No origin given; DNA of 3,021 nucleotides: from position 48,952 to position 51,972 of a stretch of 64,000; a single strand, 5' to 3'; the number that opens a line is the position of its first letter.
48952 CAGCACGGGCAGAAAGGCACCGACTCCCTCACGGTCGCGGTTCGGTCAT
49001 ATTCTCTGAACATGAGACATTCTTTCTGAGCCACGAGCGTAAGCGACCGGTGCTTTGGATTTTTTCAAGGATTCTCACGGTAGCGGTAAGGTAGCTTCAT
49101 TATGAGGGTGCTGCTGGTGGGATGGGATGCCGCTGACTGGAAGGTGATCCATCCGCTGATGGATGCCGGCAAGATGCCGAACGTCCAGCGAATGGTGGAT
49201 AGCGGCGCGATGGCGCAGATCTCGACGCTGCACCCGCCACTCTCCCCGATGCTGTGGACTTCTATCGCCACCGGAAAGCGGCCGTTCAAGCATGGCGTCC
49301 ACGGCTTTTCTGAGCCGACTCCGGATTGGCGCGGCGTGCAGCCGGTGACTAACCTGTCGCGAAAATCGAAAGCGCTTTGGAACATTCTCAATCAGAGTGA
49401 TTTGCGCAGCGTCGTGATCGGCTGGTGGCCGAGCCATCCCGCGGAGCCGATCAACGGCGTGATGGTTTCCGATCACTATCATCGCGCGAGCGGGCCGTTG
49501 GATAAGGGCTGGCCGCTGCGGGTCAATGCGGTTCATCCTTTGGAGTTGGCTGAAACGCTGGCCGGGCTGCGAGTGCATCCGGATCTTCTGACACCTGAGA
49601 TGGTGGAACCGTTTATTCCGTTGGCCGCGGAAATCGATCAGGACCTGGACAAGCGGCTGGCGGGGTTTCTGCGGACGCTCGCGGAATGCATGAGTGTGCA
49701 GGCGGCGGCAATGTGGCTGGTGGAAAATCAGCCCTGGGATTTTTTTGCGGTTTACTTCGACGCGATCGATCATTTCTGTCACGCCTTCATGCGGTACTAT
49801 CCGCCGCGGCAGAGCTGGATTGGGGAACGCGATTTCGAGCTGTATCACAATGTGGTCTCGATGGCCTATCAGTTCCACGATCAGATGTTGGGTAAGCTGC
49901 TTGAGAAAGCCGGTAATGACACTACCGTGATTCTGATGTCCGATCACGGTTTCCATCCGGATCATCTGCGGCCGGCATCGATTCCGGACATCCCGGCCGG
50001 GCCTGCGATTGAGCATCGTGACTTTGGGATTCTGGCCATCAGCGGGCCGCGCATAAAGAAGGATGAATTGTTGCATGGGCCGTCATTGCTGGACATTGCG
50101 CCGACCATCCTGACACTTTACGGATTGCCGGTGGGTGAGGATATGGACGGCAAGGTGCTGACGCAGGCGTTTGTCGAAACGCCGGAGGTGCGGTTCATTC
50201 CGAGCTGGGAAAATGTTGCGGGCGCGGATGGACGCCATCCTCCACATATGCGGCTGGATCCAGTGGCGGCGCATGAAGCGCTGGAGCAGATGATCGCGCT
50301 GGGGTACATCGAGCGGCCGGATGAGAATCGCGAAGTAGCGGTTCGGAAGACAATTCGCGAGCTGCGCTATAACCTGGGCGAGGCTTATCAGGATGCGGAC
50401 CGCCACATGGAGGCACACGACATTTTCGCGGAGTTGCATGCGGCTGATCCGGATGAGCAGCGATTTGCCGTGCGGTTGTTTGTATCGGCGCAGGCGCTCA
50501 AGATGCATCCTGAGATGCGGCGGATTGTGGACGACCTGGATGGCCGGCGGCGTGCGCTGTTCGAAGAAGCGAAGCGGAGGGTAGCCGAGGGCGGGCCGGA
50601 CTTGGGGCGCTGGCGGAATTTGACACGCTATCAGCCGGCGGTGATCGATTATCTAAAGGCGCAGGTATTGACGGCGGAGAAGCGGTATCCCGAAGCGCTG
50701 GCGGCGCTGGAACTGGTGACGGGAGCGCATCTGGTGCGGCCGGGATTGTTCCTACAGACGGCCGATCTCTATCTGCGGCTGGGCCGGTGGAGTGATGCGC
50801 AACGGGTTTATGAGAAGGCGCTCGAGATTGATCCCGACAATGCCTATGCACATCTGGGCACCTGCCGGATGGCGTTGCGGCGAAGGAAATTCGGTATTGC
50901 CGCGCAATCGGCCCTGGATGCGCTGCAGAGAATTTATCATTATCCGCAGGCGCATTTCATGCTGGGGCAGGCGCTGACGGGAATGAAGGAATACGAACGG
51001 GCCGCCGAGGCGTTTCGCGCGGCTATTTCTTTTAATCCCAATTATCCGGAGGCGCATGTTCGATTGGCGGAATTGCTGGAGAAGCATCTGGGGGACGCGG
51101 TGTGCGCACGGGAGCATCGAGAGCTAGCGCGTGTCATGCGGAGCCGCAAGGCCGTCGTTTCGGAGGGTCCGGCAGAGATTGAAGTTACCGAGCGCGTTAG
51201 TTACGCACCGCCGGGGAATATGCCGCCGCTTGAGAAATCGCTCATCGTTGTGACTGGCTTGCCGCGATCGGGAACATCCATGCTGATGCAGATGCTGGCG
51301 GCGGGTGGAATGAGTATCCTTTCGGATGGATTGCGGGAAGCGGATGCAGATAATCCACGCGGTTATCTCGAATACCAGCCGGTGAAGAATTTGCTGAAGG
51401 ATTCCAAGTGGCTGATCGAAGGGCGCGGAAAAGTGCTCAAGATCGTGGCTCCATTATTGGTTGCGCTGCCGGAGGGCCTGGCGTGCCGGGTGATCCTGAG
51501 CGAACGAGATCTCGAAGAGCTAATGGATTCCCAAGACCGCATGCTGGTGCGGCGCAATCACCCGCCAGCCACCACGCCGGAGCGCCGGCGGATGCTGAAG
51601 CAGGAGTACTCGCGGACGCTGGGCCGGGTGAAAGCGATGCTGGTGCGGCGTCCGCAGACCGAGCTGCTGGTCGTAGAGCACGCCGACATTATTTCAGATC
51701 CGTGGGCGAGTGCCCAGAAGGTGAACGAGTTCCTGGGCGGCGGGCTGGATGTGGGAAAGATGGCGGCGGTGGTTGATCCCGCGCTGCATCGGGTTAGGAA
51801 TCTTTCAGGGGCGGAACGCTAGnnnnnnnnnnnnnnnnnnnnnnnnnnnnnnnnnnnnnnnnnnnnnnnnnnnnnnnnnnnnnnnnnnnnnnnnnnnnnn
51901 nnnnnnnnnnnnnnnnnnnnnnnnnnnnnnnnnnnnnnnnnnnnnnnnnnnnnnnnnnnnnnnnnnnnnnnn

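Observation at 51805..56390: Four-gene TelA / XpaC-like operon with two extracytoplasmic solute-binding-fold proteins, one fused to a VWA-MIDAS domain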

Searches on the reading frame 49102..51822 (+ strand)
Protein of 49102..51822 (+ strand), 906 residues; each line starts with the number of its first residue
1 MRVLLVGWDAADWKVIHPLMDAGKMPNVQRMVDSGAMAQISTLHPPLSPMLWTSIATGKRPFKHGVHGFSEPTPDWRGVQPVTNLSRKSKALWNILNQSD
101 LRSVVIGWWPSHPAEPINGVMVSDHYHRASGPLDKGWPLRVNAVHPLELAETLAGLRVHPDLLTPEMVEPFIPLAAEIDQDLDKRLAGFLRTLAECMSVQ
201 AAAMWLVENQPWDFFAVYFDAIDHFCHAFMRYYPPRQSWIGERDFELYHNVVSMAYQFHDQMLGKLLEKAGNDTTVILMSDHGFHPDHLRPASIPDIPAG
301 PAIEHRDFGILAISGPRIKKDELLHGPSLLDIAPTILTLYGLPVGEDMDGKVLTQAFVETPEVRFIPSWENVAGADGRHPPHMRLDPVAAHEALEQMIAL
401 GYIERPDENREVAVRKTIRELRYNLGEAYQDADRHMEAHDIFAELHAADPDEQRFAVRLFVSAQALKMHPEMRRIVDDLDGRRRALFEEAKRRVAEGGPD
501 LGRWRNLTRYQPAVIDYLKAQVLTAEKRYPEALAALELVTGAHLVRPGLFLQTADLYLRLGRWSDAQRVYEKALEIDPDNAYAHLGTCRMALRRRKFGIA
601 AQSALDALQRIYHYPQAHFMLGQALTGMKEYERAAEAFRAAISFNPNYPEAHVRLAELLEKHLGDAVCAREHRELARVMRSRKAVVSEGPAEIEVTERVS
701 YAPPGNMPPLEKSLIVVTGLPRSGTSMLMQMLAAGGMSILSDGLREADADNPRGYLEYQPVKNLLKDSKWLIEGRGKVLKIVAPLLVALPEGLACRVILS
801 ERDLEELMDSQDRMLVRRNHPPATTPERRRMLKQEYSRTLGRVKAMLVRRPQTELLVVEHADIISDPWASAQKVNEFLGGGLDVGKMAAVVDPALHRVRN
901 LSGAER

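Call 101: search_protein_families(library=pfam, proteins=[window:49102-51822:+], max_evalue=0.001)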
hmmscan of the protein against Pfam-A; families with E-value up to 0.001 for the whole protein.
window:49102-51822:+ (906 aa): 15 families
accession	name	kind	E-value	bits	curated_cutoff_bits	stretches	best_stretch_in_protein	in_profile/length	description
PF01663.27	Phosphodiest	-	2.5e-23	83.7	23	1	3-286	1-223/342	Type I phosphodiesterase / nucleotide pyrophosphatase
PF07719.23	TPR_2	-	1.4e-16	59.6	27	2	553-580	7-34/34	Tetratricopeptide repeat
PF13428.12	TPR_14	-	3.8e-16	58.4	23.5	2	548-586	2-40/44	Tetratricopeptide repeat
PF00515.34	TPR_1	-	1.7e-15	56.5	27.8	2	616-648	2-34/34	Tetratricopeptide repeat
PF13414.12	TPR_11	-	1.7e-14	53.6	26.8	2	555-585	2-32/42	TPR repeat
PF13181.12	TPR_8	-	6.6e-12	45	25.7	1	616-648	2-34/34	Tetratricopeptide repeat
PF14559.12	TPR_19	-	7.9e-11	42.6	25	1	523-584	1-62/68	Tetratricopeptide repeat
PF13431.12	TPR_17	-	3.5e-10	39.8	24.4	0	638-665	2-28/34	Tetratricopeptide repeat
PF13432.12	TPR_16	-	4.1e-10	40.4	32.7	2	552-611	2-60/65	Tetratricopeptide repeat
PF13469.12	Sulfotransfer_3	-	9.7e-09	36.2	27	1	715-758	2-31/216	Sulfotransferase family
PF13424.12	TPR_12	-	7.1e-07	29.8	30.1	1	523-577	20-75/77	Tetratricopeptide repeat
PF12569.14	NatA_aux_su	-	1.5e-06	27.9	33.3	0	519-598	10-83/515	N-terminal acetyltransferase A, auxiliary subunit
PF13174.12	TPR_6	-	8.3e-06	26.6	26.3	0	550-579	3-32/33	Tetratricopeptide repeat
PF23914.1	TPR_CcmH_CycH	-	0.00021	21.6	42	0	618-667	53-102/158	Cytochrome c-type biogenesis protein H TPR domain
PF13176.12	TPR_7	-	0.00042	20.6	27.9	1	554-579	6-31/36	Tetratricopeptide repeat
